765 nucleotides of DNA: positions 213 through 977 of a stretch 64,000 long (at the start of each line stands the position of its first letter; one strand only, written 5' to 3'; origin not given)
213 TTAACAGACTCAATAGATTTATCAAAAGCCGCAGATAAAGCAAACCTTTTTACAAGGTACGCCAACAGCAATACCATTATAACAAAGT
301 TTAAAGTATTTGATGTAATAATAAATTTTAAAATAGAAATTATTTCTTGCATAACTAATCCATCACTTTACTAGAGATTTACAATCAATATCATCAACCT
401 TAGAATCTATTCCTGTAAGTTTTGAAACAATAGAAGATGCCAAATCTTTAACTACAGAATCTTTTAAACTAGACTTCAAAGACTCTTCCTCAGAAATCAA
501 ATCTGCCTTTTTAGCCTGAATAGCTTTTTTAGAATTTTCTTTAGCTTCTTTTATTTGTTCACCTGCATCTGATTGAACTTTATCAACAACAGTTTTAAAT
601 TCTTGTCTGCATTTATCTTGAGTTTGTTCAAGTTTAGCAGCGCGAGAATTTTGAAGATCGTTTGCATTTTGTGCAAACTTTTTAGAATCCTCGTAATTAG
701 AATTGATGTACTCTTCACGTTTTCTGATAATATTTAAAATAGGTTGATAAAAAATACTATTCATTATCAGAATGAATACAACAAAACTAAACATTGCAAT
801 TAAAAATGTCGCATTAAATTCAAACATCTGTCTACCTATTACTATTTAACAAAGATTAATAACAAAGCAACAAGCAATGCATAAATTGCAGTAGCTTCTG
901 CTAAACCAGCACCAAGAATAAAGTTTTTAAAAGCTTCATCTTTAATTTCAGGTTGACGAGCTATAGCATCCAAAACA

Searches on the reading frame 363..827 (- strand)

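Call 41: search_protein_families(library=pfam, alignment_id=A2, max_evalue=0.0001)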
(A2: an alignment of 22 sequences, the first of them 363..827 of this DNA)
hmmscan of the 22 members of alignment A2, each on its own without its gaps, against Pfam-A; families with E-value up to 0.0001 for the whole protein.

A. member 1, window:363-827:- (154 aa): 1 family
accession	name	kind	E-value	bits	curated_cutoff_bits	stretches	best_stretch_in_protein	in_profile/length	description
PF00430.23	ATP-synt_B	-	8.1e-17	62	28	1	7-137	1-130/132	ATP synthase B/B' CF(0)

B. families by the number of members that match (of 22 scanned): 51 families (the first 25 are shown)
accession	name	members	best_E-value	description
PF03977.18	OAD_beta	1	3.1e-151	Na+-transporting oxaloacetate decarboxylase beta subunit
PF01653.23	DNA_ligase_aden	1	6e-96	NAD-dependent DNA ligase adenylation domain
PF00491.26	Arginase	1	8e-76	Arginase family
PF02775.26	TPP_enzyme_C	1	1.3e-53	Thiamine pyrophosphate enzyme, C-terminal TPP binding domain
PF00119.25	ATP-synt_A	1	3e-48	ATP synthase A chain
PF02776.23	TPP_enzyme_N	1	2.6e-40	Thiamine pyrophosphate enzyme, N-terminal TPP binding domain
PF00205.28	TPP_enzyme_M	1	3.8e-39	Thiamine pyrophosphate enzyme, central domain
PF04402.19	SIMPL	1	1.3e-38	Protein of unknown function (DUF541)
PF10589.14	NADH_4Fe-4S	1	7.4e-38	NADH-ubiquinone oxidoreductase-F iron-sulfur binding region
PF13641.12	Glyco_tranf_2_3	1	3e-35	Glycosyltransferase like family 2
PF00216.26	Bac_DNA_binding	1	1.3e-33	Bacterial DNA-binding protein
PF03120.22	DNA_ligase_OB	1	1.2e-32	NAD-dependent DNA ligase OB-fold domain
PF02436.23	PYC_OADA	1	2.7e-32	Conserved carboxylase domain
PF00535.33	Glycos_transf_2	1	8e-31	Glycosyl transferase family 2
PF01138.27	RNase_PH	1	2.7e-29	3' exoribonuclease family, domain 1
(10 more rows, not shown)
